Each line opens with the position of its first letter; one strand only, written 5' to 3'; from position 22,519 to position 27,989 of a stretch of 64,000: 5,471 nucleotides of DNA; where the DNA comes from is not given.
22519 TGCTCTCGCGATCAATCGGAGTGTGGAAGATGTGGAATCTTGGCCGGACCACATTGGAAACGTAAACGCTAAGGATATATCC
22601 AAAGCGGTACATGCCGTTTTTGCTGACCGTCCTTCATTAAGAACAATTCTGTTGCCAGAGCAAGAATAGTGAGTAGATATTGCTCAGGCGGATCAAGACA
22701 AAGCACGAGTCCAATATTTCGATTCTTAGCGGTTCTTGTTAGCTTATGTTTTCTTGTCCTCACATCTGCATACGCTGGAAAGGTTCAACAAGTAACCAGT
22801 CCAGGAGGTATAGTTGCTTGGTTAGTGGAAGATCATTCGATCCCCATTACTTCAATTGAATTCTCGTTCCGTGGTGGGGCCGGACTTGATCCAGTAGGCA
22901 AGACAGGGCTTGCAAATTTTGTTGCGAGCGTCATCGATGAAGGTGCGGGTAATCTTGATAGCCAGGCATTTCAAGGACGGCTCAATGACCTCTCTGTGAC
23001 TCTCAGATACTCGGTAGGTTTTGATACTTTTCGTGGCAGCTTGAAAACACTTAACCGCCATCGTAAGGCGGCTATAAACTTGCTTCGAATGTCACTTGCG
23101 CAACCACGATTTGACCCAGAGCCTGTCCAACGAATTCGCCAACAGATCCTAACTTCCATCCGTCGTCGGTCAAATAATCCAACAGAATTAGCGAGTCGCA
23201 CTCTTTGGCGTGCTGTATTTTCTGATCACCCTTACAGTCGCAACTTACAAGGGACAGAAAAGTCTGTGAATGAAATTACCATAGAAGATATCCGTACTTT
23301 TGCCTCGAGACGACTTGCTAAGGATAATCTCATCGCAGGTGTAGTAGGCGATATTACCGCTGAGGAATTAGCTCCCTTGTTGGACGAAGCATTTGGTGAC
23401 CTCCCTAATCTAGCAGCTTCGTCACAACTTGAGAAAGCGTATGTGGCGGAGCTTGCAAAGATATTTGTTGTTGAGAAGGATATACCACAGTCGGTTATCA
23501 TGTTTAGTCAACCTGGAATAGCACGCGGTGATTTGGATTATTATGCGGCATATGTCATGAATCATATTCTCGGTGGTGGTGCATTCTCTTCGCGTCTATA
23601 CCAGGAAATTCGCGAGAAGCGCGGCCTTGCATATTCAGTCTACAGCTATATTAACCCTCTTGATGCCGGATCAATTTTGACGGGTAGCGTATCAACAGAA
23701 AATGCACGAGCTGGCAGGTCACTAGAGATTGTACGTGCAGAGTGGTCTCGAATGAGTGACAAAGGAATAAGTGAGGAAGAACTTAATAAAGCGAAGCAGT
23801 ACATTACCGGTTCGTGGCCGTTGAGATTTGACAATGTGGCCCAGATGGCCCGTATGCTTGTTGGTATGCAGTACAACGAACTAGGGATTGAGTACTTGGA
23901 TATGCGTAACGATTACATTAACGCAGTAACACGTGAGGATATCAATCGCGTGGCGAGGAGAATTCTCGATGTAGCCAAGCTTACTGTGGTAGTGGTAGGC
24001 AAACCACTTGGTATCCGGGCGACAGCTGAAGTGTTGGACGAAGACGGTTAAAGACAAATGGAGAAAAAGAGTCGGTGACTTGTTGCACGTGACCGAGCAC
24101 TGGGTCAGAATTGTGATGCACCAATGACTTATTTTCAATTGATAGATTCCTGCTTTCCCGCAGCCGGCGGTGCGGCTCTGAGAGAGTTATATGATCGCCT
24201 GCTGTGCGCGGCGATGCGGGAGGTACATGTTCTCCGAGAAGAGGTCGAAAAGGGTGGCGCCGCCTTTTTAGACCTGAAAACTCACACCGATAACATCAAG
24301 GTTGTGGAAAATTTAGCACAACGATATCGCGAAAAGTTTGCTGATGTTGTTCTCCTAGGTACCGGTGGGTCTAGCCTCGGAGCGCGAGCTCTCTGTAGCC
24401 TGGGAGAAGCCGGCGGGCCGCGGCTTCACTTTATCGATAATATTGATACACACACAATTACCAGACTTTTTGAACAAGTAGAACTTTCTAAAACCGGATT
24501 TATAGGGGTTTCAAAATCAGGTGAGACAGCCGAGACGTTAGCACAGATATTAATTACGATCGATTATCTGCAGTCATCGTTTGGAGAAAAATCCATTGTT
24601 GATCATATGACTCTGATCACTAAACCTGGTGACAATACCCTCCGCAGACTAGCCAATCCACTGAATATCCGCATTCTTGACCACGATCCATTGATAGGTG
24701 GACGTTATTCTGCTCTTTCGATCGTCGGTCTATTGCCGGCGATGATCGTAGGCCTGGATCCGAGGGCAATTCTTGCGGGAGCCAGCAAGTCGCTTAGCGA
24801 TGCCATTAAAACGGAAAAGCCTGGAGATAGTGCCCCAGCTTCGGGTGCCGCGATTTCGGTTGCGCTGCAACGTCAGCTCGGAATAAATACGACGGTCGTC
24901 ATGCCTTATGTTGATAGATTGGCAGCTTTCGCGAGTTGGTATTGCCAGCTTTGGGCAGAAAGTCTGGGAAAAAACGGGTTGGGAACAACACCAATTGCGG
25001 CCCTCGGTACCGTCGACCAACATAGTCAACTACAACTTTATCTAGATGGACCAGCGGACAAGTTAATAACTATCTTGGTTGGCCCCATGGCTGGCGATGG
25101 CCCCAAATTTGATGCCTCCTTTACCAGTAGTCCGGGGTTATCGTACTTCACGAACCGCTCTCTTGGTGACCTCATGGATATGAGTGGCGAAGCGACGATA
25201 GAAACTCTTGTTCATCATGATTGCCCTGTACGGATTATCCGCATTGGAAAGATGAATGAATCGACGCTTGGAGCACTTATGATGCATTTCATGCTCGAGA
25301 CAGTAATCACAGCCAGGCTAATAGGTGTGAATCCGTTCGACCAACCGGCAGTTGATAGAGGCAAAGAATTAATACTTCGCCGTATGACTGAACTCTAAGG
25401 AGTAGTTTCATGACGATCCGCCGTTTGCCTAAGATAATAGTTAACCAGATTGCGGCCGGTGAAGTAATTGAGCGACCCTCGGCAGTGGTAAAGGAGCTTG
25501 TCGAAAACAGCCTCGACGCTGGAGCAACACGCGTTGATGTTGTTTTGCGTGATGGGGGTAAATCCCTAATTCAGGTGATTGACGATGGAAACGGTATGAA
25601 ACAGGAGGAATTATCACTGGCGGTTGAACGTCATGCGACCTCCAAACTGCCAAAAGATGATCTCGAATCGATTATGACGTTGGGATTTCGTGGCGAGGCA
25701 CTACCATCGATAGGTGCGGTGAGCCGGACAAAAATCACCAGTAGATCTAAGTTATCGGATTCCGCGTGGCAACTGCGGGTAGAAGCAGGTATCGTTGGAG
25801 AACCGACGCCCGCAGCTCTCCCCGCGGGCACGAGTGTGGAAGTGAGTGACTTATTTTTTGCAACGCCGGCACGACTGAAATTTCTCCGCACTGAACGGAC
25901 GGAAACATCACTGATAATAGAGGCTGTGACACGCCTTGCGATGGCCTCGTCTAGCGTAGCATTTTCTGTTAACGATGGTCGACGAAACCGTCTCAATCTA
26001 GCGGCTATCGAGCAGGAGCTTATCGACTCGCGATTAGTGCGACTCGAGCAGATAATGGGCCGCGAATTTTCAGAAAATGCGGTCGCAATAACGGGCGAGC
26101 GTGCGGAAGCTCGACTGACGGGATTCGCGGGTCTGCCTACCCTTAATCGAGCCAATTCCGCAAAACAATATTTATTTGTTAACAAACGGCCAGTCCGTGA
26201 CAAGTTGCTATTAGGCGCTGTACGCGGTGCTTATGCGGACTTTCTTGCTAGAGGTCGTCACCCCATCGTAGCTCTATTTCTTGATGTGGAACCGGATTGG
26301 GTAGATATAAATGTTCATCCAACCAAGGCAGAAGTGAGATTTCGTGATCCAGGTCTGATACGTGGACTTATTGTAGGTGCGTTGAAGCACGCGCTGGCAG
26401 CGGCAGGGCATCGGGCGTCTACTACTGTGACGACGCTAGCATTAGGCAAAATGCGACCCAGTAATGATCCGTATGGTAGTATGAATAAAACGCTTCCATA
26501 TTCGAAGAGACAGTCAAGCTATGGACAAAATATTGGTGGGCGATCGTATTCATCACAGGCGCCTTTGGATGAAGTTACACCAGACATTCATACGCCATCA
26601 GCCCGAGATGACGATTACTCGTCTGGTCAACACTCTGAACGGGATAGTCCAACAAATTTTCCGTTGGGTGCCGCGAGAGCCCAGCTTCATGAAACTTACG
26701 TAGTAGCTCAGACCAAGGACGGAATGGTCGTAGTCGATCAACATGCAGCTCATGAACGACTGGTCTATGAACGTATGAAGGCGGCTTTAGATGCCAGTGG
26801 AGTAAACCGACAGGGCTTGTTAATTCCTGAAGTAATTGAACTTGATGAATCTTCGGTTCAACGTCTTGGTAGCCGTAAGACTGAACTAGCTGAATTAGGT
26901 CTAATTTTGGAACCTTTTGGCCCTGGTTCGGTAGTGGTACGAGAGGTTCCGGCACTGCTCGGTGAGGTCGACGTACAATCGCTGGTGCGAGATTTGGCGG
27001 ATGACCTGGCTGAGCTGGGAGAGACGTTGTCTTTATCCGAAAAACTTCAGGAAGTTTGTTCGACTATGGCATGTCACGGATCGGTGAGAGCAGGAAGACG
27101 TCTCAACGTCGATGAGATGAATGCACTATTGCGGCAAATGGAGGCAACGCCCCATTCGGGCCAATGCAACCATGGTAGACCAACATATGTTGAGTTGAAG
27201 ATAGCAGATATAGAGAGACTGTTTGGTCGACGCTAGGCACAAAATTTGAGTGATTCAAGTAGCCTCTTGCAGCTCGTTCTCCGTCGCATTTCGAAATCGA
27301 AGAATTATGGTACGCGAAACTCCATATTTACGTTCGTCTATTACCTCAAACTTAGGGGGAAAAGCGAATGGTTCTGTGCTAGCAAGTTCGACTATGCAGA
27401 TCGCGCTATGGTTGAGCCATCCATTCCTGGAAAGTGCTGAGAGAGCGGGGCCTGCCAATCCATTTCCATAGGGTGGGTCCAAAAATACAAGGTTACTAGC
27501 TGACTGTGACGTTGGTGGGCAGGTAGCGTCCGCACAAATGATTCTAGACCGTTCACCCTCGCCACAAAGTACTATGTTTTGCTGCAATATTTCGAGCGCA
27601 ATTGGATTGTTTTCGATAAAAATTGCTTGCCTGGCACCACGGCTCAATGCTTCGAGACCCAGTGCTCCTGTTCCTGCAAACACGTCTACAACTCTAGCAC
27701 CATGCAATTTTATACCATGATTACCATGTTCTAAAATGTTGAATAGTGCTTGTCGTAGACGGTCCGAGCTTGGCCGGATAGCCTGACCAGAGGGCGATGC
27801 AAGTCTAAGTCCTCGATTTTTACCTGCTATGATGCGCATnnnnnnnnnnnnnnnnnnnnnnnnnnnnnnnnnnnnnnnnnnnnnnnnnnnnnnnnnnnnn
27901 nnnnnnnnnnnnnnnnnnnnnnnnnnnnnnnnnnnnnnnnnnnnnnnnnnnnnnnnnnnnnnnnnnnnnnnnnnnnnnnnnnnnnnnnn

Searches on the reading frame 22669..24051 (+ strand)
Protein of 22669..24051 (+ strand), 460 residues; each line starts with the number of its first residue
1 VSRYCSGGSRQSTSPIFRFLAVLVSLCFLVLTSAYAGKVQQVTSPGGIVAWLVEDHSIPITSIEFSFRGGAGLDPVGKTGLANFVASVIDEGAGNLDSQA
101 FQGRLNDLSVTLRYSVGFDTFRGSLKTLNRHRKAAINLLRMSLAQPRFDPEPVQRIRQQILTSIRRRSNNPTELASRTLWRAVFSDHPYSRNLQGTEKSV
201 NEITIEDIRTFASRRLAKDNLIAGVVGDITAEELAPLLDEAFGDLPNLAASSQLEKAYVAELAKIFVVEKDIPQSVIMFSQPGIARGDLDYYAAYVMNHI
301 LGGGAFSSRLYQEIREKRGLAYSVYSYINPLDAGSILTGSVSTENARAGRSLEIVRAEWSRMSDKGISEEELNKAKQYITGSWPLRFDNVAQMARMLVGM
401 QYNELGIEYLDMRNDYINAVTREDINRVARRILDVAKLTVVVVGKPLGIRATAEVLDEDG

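Call 82: search_protein_families(library=pfam, proteins=[window:22669-24051:+], max_evalue=1e-8)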
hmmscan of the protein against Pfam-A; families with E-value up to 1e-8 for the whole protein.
window:22669-24051:+ (460 aa): 1 family
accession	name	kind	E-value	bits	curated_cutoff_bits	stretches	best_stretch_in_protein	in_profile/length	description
PF05193.26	Peptidase_M16_C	-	5.5e-35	121.3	23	1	203-377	2-179/181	Peptidase M16 inactive domain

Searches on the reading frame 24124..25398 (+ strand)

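Call 82: search_protein_families(library=pfam, proteins=[window:24124-25398:+], max_evalue=1e-8)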
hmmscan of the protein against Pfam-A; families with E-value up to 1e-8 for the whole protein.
window:24124-25398:+ (424 aa): 1 family
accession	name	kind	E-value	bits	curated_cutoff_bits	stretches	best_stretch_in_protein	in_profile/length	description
PF00342.24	PGI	-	7.1e-26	91.3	22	1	70-284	94-309/486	Phosphoglucose isomerase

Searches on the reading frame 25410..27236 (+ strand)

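Call 83: search_protein_families(library=pfam, proteins=[window:25410-27236:+], max_evalue=1e-8)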
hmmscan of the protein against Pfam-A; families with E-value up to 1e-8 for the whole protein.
window:25410-27236:+ (608 aa): 3 families
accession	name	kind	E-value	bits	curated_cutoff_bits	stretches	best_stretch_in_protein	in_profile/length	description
PF08676.16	MutL_C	-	2.4e-50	170.4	25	1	424-565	2-142/142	MutL C terminal dimerisation domain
PF01119.25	DNA_mis_repair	-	1.1e-36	125.5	26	1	213-329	2-118/119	DNA mismatch repair protein, C-terminal domain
PF13589.12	HATPase_c_3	-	4e-12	46.8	25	1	25-125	5-106/137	Histidine kinase-, DNA gyrase B-, and HSP90-like ATPase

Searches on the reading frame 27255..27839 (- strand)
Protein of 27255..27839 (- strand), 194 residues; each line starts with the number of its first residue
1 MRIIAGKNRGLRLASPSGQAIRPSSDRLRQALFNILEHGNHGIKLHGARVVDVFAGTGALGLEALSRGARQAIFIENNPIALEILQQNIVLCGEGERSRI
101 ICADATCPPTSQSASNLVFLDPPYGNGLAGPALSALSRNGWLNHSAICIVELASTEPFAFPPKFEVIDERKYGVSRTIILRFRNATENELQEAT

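Call 83: search_protein_families(library=pfam, proteins=[window:27255-27839:-], max_evalue=1e-8)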
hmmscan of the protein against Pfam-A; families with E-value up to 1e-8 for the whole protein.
window:27255-27839:- (194 aa): 1 family
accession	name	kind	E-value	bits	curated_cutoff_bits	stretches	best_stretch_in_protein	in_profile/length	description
PF03602.21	Cons_hypoth95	-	5e-45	153.8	24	1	1-178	1-179/182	Conserved hypothetical protein 95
